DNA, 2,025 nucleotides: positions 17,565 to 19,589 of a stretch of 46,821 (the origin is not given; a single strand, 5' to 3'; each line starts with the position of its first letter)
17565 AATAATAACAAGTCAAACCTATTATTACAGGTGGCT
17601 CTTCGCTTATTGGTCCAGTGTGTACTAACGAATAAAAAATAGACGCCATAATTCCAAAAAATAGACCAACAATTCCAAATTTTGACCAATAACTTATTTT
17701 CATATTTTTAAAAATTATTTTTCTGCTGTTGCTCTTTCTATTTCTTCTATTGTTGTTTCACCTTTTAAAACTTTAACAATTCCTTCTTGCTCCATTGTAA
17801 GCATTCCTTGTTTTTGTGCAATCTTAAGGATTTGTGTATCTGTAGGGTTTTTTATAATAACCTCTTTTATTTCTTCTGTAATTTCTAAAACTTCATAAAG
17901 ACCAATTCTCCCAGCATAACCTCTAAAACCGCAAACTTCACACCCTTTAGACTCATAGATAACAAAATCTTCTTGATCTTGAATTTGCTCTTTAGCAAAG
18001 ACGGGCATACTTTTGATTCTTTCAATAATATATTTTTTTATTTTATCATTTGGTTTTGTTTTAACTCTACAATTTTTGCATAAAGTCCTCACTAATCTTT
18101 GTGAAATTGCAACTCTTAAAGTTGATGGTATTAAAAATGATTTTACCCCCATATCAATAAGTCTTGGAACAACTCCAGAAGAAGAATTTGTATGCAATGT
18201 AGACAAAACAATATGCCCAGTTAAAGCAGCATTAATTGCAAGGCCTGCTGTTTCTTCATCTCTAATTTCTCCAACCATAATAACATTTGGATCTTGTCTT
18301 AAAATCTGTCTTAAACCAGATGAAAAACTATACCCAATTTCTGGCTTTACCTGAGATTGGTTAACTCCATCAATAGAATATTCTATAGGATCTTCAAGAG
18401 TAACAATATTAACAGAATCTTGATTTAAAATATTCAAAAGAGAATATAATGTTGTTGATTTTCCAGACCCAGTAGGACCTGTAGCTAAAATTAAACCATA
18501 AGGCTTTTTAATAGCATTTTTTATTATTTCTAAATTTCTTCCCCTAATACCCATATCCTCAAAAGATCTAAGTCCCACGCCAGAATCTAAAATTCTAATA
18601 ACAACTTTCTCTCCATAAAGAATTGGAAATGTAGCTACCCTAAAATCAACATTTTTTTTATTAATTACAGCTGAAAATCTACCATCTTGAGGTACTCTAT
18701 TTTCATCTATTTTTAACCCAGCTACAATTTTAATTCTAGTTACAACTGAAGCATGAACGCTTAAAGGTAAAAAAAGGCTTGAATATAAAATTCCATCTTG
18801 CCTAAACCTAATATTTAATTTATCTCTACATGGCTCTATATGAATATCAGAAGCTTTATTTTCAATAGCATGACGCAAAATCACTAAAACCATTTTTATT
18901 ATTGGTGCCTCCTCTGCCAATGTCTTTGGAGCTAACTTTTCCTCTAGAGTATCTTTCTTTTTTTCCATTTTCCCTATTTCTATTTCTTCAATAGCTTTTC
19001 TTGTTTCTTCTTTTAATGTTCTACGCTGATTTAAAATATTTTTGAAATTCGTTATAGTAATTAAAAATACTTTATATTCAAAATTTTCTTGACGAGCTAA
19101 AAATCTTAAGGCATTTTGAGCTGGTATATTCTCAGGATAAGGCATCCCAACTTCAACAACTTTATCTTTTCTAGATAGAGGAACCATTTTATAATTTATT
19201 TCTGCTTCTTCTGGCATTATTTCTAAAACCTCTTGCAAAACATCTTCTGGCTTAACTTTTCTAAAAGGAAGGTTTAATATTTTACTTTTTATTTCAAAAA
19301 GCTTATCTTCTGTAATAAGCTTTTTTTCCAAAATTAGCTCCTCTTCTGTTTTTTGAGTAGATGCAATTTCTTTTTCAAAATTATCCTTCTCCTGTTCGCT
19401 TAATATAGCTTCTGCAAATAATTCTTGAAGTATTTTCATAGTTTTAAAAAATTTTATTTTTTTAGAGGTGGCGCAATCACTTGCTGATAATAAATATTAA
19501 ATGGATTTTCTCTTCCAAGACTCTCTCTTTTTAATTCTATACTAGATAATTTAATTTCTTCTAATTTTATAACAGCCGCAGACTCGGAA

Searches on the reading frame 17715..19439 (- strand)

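Call 16: search_protein_families(library=pfam, proteins=[window:17715-19439:-], max_evalue=0.001)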
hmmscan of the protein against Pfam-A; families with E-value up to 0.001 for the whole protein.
window:17715-19439:- (574 aa): 2 families
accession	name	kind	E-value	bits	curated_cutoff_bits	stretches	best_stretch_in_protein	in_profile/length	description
PF00437.27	T2SSE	-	1.2e-126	422.7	24.9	1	175-569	3-370/370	Type II/IV secretion system protein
PF05157.20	MshEN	-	6.8e-06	26.4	23.1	1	55-138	1-82/90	MshEN domain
